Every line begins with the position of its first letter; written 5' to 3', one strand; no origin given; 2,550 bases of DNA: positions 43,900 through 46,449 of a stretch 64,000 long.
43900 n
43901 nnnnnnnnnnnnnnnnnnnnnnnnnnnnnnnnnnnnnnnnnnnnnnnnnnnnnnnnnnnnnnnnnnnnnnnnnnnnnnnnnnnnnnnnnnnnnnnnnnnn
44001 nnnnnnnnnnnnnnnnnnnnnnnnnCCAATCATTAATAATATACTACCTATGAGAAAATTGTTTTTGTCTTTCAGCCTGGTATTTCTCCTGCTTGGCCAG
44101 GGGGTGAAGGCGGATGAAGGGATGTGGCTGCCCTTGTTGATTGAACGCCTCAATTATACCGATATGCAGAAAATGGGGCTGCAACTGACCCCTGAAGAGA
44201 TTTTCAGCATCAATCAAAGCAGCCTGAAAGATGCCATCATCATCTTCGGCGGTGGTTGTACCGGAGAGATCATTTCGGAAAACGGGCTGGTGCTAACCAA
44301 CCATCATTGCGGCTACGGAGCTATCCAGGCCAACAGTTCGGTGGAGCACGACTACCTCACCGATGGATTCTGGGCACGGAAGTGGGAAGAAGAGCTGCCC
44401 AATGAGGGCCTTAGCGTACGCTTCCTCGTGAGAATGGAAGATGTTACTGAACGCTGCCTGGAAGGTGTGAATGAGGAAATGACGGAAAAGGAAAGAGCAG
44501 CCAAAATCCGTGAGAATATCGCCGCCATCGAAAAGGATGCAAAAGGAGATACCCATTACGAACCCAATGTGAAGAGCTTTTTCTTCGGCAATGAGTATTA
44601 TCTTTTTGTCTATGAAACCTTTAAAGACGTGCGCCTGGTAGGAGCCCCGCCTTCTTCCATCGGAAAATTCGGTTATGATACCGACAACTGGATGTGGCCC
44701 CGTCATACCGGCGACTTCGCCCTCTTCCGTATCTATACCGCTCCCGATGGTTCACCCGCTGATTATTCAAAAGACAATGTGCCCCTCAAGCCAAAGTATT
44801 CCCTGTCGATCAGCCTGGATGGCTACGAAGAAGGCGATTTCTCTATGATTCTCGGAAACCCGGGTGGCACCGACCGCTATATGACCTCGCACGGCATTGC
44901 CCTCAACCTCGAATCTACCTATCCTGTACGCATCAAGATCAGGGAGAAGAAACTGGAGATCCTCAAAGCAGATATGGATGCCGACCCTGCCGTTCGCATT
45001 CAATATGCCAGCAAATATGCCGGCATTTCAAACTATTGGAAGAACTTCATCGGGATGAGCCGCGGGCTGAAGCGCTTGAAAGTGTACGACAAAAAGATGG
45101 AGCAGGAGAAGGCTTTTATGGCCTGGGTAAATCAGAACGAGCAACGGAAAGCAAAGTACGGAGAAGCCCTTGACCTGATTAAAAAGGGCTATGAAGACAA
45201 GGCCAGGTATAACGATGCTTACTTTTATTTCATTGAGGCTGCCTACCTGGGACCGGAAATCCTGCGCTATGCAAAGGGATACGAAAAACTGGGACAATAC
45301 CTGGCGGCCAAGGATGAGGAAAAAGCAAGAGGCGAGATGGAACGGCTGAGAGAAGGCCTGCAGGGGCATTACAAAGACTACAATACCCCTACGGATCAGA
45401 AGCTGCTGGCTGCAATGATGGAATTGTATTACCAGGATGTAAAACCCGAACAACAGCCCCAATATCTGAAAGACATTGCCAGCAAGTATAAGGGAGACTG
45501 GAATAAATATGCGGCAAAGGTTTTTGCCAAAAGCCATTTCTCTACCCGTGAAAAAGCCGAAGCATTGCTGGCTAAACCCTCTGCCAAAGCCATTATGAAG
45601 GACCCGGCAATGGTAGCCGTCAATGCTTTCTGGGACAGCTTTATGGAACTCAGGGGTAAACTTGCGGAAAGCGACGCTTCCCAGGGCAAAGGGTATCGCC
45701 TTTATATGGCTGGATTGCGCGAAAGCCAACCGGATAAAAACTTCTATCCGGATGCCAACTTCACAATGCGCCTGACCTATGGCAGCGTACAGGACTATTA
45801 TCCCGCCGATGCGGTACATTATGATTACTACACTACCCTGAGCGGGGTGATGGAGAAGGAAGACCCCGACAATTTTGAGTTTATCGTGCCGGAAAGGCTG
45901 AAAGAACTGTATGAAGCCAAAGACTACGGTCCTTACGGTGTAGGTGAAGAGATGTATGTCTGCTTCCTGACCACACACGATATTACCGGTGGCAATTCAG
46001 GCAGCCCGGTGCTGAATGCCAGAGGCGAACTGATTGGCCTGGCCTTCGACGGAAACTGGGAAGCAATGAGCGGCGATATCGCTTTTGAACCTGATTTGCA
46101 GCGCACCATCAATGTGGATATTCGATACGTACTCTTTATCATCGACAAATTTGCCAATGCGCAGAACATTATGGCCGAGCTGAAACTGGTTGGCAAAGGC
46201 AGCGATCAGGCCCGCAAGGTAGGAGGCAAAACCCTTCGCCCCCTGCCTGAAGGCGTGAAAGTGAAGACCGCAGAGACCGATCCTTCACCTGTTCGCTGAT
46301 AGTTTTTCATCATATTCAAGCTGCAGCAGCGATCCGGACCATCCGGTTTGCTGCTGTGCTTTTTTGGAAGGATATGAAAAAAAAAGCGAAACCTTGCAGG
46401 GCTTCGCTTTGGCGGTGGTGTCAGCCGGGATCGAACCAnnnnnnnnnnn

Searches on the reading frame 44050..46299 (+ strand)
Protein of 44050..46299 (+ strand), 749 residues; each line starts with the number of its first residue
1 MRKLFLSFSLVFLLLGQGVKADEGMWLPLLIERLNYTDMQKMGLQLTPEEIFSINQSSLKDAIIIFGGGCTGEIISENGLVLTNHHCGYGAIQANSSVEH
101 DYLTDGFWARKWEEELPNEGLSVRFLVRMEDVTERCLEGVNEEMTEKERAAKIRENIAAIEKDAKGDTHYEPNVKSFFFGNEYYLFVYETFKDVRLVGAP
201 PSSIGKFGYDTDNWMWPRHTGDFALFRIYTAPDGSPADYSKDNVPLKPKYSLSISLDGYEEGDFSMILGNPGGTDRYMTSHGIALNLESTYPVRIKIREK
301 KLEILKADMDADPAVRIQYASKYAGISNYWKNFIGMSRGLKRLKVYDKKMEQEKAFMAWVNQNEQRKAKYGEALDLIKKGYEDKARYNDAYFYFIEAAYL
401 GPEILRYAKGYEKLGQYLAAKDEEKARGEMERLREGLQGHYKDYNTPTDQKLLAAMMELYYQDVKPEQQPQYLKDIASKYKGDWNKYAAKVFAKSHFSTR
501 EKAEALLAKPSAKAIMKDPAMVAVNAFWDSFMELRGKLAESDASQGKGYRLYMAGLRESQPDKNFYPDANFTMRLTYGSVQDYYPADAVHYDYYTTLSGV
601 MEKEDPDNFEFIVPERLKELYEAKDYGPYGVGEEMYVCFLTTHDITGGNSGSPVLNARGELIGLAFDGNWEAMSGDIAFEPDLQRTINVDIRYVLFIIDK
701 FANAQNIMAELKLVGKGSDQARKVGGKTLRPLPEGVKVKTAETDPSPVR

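Call 74: search_protein_families(library=pfam, proteins=[window:44050-46299:+], max_evalue=0.00001)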
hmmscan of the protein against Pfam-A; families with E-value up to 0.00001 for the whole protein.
window:44050-46299:+ (749 aa): 3 families
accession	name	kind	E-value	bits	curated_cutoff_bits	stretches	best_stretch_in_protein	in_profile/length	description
PF10459.15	Peptidase_S46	-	8e-252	838.3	22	1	21-712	1-697/698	Peptidase S46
PF13365.12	Trypsin_2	-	8.3e-09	36.8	27.6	0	637-664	119-144/144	Trypsin-like peptidase domain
PF00089.32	Trypsin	-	2.1e-07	31.4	20.6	0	69-94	26-48/220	Trypsin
